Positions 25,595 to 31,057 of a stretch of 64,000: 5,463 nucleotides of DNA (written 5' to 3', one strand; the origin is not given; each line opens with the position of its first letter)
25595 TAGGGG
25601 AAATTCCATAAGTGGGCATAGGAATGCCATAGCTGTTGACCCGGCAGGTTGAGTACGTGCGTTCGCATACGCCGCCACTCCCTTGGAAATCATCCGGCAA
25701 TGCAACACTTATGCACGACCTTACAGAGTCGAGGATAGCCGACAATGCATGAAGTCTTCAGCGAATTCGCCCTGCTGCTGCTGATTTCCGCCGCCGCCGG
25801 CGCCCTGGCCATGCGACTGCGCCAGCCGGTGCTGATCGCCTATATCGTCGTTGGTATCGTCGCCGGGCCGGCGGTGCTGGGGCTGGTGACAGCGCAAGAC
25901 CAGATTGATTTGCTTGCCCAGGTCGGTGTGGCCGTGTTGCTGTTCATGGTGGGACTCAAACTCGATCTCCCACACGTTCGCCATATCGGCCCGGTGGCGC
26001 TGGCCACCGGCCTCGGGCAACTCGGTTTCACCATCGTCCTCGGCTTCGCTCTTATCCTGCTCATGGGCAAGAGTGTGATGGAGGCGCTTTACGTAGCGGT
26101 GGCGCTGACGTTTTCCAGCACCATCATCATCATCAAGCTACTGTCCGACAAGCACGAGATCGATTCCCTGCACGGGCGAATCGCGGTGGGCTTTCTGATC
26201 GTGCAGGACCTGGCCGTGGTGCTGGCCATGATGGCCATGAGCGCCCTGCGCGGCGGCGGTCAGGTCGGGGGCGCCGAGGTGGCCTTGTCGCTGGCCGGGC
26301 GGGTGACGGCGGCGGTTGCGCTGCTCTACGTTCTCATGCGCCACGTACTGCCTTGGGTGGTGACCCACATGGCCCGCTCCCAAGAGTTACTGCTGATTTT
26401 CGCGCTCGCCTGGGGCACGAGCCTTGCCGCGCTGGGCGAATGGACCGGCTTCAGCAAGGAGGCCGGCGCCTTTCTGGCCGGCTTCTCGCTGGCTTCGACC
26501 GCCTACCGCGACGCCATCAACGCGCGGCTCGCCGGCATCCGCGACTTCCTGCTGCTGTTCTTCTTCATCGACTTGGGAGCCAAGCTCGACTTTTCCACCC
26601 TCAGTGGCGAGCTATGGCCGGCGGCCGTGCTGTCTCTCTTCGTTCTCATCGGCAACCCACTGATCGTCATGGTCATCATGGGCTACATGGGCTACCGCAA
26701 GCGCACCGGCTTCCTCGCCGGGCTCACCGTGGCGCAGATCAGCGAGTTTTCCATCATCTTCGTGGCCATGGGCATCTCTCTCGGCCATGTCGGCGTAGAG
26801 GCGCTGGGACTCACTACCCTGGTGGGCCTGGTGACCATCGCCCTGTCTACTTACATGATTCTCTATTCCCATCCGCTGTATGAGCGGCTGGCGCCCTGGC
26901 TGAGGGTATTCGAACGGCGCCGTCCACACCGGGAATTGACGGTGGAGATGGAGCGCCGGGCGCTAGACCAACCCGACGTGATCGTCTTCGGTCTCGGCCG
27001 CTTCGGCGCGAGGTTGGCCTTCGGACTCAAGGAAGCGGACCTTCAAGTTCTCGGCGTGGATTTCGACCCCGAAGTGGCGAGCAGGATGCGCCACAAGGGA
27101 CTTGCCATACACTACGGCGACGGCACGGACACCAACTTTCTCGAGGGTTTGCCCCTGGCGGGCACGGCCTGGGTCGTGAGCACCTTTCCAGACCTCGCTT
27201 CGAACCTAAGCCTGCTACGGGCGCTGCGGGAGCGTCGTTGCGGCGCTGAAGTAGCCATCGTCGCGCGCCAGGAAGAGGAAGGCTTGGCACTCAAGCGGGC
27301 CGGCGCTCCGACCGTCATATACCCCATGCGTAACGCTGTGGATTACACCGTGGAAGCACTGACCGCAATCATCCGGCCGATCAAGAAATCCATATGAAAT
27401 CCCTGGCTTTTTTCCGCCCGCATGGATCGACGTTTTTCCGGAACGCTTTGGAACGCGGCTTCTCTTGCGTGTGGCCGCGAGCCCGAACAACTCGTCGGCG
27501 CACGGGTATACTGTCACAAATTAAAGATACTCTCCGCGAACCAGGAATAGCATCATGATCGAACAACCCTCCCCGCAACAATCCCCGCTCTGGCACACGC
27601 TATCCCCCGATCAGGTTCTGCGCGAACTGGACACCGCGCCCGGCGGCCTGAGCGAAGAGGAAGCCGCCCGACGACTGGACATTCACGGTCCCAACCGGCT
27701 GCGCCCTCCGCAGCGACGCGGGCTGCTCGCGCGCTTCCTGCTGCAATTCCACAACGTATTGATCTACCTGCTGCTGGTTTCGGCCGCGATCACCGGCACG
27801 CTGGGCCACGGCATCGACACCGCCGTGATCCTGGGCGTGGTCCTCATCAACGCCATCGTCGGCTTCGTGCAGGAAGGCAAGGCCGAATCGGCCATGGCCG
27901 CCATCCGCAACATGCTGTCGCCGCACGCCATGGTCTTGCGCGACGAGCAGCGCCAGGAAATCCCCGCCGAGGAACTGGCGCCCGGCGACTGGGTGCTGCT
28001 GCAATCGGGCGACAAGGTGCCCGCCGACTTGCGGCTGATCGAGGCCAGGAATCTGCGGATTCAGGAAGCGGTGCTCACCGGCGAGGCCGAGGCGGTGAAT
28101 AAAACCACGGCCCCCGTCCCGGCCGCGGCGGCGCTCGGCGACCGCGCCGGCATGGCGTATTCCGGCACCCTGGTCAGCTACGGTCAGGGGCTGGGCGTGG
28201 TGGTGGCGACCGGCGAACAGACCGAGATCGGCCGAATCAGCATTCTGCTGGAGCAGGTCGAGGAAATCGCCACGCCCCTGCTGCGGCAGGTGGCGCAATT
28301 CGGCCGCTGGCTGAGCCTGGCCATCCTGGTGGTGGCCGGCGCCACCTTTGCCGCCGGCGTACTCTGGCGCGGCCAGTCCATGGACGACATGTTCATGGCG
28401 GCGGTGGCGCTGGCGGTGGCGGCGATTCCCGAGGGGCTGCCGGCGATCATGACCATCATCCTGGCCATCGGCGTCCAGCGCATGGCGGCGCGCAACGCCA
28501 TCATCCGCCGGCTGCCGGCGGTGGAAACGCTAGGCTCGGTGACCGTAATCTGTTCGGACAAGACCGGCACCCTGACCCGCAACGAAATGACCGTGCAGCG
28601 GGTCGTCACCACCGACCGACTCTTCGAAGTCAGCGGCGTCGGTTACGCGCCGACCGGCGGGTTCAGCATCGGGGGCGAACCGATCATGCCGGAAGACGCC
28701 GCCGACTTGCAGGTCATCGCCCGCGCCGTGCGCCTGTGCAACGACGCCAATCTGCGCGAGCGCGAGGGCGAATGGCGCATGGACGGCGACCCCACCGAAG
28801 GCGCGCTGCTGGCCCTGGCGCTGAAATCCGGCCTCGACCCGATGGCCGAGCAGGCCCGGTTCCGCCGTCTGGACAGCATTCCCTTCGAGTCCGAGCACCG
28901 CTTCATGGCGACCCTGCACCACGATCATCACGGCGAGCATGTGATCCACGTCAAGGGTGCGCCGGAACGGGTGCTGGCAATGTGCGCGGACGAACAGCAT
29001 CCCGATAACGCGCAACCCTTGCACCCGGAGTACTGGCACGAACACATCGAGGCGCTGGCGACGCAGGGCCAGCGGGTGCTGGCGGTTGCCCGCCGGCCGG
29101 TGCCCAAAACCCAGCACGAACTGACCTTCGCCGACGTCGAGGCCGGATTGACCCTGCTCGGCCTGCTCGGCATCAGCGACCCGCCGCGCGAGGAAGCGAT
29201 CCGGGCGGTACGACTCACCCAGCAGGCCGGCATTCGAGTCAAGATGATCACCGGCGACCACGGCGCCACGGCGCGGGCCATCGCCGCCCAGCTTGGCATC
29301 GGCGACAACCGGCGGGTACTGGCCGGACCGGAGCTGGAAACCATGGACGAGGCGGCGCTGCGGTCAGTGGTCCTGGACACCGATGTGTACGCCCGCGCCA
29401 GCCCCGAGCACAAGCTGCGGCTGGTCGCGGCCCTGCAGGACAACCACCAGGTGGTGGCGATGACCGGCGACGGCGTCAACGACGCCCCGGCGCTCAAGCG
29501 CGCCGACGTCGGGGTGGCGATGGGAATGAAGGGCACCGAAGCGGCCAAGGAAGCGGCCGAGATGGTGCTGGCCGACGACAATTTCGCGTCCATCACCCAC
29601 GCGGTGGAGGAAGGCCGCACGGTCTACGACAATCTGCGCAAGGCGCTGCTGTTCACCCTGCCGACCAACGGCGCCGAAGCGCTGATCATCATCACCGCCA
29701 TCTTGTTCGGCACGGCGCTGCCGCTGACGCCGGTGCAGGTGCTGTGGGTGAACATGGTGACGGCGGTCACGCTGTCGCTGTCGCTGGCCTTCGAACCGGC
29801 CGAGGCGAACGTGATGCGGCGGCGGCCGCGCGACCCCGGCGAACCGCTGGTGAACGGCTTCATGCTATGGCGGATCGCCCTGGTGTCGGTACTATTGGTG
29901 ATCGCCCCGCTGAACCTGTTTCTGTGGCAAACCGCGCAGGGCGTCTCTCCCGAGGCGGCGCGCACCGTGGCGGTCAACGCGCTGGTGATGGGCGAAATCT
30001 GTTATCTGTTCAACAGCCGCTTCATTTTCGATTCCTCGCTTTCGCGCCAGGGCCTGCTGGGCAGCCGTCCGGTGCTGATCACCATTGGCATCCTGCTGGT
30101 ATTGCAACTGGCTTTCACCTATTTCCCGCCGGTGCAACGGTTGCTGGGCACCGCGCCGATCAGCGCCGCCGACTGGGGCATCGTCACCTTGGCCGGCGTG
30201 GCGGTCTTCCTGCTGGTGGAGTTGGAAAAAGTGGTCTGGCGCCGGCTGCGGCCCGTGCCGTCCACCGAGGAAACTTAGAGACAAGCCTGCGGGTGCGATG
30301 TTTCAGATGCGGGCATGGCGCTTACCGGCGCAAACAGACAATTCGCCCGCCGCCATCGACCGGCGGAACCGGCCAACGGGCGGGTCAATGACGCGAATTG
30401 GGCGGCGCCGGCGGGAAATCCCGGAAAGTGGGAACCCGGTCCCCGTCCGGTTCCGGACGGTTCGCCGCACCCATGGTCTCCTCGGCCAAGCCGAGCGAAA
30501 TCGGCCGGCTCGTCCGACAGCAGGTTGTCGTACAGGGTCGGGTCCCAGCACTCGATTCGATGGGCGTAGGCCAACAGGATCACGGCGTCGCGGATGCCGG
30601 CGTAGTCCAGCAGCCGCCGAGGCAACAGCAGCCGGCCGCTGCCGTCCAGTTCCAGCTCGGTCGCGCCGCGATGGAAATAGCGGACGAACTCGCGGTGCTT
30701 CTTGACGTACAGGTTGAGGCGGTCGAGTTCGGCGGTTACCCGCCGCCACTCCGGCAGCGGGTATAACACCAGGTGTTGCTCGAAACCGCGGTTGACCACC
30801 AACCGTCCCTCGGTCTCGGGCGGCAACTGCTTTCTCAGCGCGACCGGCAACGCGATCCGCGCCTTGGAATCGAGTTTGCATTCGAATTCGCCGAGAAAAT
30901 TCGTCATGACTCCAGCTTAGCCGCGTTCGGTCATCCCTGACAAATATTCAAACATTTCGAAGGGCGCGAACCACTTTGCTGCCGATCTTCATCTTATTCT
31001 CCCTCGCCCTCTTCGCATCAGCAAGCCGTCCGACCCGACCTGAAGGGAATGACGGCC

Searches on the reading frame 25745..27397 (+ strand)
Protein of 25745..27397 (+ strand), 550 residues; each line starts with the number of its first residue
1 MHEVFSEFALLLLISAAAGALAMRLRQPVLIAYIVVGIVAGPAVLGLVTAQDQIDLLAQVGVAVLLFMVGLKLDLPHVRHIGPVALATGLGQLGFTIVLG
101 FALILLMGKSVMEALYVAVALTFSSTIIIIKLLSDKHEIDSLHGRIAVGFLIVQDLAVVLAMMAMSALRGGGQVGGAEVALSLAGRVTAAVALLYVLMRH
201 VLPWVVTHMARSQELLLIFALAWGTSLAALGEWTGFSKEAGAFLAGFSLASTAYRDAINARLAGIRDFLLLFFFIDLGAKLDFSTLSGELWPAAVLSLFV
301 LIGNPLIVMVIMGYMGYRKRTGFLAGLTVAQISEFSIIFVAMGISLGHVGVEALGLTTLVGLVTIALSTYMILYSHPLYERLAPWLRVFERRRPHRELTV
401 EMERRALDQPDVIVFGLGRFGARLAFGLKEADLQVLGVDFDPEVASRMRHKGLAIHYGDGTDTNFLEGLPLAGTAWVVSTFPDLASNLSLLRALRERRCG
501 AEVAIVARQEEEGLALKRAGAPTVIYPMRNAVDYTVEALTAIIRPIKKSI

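Call 9: search_protein_families(library=pfam, proteins=[window:25745-27397:+], max_evalue=0.01)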
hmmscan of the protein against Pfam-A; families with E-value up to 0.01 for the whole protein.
window:25745-27397:+ (550 aa): 2 families
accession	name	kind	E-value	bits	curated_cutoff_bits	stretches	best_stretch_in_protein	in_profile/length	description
PF00999.27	Na_H_Exchanger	-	1.5e-48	166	26.2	1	14-368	3-365/375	Sodium/hydrogen exchanger, transmembrane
PF02254.24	TrkA_N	-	5e-19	69.2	23.8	1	412-527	1-116/116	TrkA-N domain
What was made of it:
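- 25745..27397 (+): Kef-type cation:proton antiporter gene (cargo of the insertion). Na_H_Exchanger + TrkA_N (call 9).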

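Call 47: find_homologous_proteins(query=window:25745-27397:+, max_evalue=1e-100)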
Query window:25745-27397:+ (550 aa): 7983 proteins with E <= 1e-100 among 8000 candidates; the best 120 are listed.
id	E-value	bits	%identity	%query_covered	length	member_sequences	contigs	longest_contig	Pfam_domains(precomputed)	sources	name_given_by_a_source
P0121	0.0e+0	1159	100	100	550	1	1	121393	PF00999.27,PF02254.25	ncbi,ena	-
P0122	0.0e+0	1018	89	99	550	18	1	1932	PF00999.27,PF02254.25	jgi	jgi:Kef-type K+ transport system membrane component KefB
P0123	0.0e+0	1010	88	99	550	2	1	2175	PF00999.27,PF02254.25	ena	-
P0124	2.5e-283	958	83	99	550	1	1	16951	PF00999.27,PF02254.25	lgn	-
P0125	3.5e-282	955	83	99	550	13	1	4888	PF00999.27,PF02254.25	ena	-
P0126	7.2e-282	954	83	99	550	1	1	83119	PF00999.27,PF02254.25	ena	-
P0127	9.6e-282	953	83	99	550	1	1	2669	PF00999.27,PF02254.25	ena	-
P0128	1.9e-281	952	83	99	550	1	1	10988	PF00999.27,PF02254.25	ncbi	-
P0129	9.8e-277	937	82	99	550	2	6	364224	PF00999.27,PF02254.25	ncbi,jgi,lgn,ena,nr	ncbi:MAG: cation:proton antiporter [Gammaproteobacteria bacterium]|nr:sodium:proton exchanger [Rhodo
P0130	2.0e-275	932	80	99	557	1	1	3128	PF00999.27,PF02254.25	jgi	jgi:Kef-type K+ transport system membrane component KefB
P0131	2.4e-273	925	83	99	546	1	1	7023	PF00999.27,PF02254.25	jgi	-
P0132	6.5e-273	924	81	100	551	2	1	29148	PF00999.27,PF02254.25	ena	-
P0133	3.5e-272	922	80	99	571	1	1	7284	PF00999.27,PF02254.25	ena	-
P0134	1.1e-271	920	80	99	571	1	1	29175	PF00999.27,PF02254.25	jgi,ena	-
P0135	1.2e-271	920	79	100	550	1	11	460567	PF00999.27,PF02254.25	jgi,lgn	jgi:Kef-type K+ transport system membrane component KefB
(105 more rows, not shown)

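Call 48: find_encoding_contigs(protein=P0123, flank=5000, max_places=3)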
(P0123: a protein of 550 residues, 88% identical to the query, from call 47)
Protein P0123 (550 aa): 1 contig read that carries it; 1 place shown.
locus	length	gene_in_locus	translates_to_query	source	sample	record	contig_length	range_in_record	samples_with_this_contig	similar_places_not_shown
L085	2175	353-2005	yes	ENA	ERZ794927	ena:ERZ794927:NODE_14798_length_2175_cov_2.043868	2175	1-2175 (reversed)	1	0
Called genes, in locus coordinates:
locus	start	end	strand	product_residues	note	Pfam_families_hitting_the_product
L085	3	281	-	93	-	?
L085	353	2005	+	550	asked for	PF00999:Na_H_Exchanger, PF02254:TrkA_N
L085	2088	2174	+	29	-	?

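Call 49: find_encoding_contigs(protein=P0124, flank=6000, max_places=3)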
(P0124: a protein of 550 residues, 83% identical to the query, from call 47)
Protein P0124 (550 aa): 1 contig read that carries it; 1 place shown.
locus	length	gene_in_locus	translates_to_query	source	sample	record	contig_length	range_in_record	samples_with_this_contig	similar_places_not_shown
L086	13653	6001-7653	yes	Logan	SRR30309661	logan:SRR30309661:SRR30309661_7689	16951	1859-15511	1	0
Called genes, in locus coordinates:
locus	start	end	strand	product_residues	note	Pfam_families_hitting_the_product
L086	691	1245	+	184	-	PF01292:Ni_hydr_CYTB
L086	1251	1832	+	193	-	PF04264:YceI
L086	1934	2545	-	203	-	PF03458:Gly_transporter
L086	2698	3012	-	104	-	-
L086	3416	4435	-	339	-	PF09925:DUF2157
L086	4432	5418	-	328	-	-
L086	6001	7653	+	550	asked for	PF00999:Na_H_Exchanger, PF02254:TrkA_N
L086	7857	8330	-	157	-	PF13669:Glyoxalase_4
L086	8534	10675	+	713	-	PF01642:MM_CoA_mutase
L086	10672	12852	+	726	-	PF01642:MM_CoA_mutase, PF02310:B12-binding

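Call 50: find_encoding_contigs(protein=P0126, flank=6000, max_places=3)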
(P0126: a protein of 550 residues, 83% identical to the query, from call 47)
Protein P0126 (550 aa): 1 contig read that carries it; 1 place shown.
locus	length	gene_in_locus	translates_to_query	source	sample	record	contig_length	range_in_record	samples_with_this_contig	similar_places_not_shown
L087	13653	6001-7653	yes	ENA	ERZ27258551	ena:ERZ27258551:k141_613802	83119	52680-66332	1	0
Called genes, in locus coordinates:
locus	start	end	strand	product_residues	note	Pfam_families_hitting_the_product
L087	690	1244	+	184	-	PF01292:Ni_hydr_CYTB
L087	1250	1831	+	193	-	PF04264:YceI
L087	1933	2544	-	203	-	PF03458:Gly_transporter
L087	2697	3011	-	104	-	-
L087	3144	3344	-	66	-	-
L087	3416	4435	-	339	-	PF09925:DUF2157 (weak)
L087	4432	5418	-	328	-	-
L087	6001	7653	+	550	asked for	PF00999:Na_H_Exchanger, PF02254:TrkA_N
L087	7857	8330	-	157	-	PF13669:Glyoxalase_4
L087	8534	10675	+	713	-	PF01642:MM_CoA_mutase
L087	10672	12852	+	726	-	PF01642:MM_CoA_mutase, PF02310:B12-binding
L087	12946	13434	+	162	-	PF28530:DUF8426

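Call 63: find_encoding_contigs(protein=P0122, flank=3000, max_places=10)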
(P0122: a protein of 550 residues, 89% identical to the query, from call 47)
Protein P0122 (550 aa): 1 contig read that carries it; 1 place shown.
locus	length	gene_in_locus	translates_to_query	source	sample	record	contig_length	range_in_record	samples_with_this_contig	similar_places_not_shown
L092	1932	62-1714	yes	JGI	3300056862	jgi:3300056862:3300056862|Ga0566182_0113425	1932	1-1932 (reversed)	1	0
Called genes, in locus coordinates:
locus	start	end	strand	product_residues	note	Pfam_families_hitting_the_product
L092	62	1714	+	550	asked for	PF00999:Na_H_Exchanger, PF02254:TrkA_N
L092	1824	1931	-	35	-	?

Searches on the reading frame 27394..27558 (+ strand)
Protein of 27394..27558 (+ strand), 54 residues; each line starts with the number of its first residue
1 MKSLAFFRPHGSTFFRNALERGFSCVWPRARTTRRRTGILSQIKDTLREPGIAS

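Call 30: search_protein_families(library=pfam, proteins=[window:27394-27558:+], max_evalue=0.01)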
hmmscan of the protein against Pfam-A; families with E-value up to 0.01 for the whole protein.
window:27394-27558:+ (54 aa): 0 families

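Call 88: list_cluster_members(proteins=[window:27394-27558:+, window:25427-25708:-, window:25515-25745:-, window:23190-23372:-, window:23164-23565:+, window:25178-25375:-, window:22024-22347:-, window:24577-25032:+])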
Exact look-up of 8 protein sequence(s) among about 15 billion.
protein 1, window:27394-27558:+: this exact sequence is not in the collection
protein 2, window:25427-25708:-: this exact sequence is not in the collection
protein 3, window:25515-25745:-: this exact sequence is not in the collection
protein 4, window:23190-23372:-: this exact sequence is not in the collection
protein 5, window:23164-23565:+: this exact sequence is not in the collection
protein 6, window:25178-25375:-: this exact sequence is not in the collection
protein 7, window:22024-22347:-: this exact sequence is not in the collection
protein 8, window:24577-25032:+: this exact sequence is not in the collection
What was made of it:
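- Tried and rejected: ORFs overlapping R are not in the protein collection (call 88).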

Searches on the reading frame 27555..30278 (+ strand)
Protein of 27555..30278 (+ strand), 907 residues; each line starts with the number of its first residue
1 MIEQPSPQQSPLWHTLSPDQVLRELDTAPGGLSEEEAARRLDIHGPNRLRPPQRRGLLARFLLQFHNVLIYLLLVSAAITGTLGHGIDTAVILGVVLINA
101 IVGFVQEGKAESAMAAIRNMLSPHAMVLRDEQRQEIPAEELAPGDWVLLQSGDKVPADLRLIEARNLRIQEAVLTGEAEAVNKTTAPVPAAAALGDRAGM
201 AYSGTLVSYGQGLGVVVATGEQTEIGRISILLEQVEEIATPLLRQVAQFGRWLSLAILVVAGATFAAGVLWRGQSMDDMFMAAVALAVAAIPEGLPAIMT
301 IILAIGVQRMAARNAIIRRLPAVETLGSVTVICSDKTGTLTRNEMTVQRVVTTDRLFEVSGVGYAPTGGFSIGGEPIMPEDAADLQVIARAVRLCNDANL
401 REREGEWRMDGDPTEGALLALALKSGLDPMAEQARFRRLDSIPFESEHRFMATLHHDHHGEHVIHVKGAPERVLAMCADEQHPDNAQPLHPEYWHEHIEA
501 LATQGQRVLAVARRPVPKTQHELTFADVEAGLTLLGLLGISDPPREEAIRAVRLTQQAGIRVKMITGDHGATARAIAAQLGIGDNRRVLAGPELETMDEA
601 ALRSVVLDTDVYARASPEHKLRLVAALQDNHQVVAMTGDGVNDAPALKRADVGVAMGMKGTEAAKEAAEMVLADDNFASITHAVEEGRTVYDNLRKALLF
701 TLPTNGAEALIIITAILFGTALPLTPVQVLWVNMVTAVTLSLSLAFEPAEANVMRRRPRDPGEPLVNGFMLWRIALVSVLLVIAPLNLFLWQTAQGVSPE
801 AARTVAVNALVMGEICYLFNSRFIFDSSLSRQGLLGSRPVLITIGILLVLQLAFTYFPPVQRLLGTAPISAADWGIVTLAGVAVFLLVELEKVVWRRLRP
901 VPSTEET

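Call 9: search_protein_families(library=pfam, proteins=[window:27555-30278:+], max_evalue=0.01)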
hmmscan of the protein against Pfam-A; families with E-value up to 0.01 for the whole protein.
window:27555-30278:+ (907 aa): 7 families
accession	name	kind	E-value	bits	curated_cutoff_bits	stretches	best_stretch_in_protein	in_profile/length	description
PF00122.25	E1-E2_ATPase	-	1.3e-49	168.6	28.1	1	120-312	2-180/181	E1-E2 ATPase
PF00689.26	Cation_ATPase_C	-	3.7e-46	157.5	27.3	1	722-893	2-174/175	Cation transporting ATPase, C-terminus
PF13246.12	Cation_ATPase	-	1.5e-20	73.5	21.7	1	394-478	2-89/91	Cation transport ATPase (P-type)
PF00690.31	Cation_ATPase_N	-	1.1e-19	70.2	20.4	1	13-79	1-68/69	Cation transporter/ATPase, N-terminus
PF00702.32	Hydrolase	-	2.4e-18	67.7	26.4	1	331-651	3-191/191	haloacid dehalogenase-like hydrolase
PF12710.13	HAD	-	2.1e-05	25.5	27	1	545-648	87-189/189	haloacid dehalogenase-like hydrolase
PF08282.18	Hydrolase_3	-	7.5e-05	23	20.9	1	627-683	199-254/255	haloacid dehalogenase-like hydrolase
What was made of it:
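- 27555..30278 (+): Intact P-type ATPase gene (907 aa). All P-type ATPase domains are present (call 9).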

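Call 65: list_cluster_members(proteins=[window:27555-30278:+, window:23427-24458:+, window:24643-25032:+, window:25192-25470:+, window:22471-22761:+, window:21524-21895:+, window:19423-21183:+])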
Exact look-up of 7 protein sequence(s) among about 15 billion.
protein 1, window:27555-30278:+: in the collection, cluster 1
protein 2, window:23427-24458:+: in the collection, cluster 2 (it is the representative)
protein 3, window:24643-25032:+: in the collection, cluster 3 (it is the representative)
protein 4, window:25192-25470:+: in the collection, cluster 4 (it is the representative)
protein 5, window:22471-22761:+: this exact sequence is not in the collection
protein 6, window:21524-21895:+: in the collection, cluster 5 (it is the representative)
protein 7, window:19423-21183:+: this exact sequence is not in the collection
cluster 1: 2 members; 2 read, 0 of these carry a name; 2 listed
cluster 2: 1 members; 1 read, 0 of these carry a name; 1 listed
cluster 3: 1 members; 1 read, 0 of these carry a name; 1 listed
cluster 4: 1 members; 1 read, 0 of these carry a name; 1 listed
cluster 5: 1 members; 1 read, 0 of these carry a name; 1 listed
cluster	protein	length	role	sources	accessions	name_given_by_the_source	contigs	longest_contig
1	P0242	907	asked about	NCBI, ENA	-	-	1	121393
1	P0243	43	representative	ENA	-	-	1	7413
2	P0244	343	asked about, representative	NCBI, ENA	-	-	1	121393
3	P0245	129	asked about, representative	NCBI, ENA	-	-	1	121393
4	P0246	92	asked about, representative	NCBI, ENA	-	-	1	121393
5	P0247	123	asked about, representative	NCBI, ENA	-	-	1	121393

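Call 67: find_encoding_contigs(protein=P0243, flank=10000, max_places=5)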
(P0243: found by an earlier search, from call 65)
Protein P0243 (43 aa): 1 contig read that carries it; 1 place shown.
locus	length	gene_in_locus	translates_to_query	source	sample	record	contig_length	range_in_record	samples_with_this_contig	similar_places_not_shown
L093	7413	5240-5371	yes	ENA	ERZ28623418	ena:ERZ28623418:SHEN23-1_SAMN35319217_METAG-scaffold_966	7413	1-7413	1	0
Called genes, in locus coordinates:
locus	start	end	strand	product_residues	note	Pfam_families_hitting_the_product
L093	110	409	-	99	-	PF01381:HTH_3 (weak)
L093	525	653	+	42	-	-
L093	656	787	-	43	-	-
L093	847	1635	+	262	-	-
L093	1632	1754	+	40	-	-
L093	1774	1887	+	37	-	-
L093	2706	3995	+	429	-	PF02486:Rep_trans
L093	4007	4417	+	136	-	-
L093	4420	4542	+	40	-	-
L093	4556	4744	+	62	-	-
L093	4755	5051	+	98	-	PF05356:Phage_Coat_B (weak)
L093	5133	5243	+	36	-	-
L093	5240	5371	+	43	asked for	-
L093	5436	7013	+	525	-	-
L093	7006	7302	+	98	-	PF10734:DUF2523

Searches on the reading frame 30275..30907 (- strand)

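Call 74: search_protein_families(library=pfam, proteins=[window:30275-30907:-], max_evalue=0.01)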
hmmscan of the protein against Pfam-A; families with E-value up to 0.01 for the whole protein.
window:30275-30907:- (210 aa): 1 family
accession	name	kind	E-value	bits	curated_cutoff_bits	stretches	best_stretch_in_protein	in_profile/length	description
PF02381.23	MraZ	-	5.9e-27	93.9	23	2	4-76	2-71/72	MraZ protein, putative antitoxin-like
